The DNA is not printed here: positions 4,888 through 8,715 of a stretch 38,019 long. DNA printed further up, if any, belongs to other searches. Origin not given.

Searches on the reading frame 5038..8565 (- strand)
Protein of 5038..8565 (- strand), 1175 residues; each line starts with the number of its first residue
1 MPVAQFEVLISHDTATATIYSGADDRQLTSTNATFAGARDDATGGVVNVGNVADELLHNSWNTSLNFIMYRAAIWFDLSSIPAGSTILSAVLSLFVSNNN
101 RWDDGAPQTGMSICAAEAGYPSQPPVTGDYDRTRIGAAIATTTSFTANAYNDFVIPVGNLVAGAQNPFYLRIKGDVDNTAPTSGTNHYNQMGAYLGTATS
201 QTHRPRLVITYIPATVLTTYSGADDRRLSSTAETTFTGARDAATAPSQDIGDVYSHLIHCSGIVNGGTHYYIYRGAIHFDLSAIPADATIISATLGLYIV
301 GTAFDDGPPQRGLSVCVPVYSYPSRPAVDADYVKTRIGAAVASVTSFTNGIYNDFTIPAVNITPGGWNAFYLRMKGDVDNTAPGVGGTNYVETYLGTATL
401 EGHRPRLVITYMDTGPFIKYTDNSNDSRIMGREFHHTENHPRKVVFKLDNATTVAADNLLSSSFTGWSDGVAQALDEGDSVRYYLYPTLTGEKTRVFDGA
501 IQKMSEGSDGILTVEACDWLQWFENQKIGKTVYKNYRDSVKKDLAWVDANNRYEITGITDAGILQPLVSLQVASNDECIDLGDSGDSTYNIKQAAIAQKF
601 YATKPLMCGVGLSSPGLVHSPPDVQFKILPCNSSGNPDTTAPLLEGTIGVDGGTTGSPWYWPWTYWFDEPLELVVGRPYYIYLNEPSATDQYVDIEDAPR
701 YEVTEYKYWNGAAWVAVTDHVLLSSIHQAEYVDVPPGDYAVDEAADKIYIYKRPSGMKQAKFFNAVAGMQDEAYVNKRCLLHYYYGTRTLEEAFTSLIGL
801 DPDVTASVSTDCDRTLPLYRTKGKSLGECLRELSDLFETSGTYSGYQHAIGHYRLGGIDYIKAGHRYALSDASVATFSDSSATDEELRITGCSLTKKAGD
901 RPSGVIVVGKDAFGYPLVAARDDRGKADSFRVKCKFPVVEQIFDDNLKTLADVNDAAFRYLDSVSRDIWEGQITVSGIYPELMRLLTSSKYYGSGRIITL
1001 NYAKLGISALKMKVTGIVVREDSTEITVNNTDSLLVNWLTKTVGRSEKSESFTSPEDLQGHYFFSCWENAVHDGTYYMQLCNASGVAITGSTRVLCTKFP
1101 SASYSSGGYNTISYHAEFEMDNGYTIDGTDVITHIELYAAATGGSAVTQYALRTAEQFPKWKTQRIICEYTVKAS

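Call 15: search_protein_families(library=pfam, proteins=[window:5038-8565:-], max_evalue=0.001)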
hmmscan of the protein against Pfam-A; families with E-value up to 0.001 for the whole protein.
window:5038-8565:- (1175 aa): 1 family
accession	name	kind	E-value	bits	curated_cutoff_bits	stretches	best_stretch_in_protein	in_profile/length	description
PF00688.24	TGFb_propeptide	-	1.8e-05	25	25.8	0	69-98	105-136/242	TGF-beta propeptide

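Call 69: search_protein_families(library=phrogs, proteins=[window:5038-8565:-], max_evalue=0.001)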
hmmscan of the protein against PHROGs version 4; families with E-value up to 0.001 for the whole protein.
window:5038-8565:- (1175 aa): 0 families
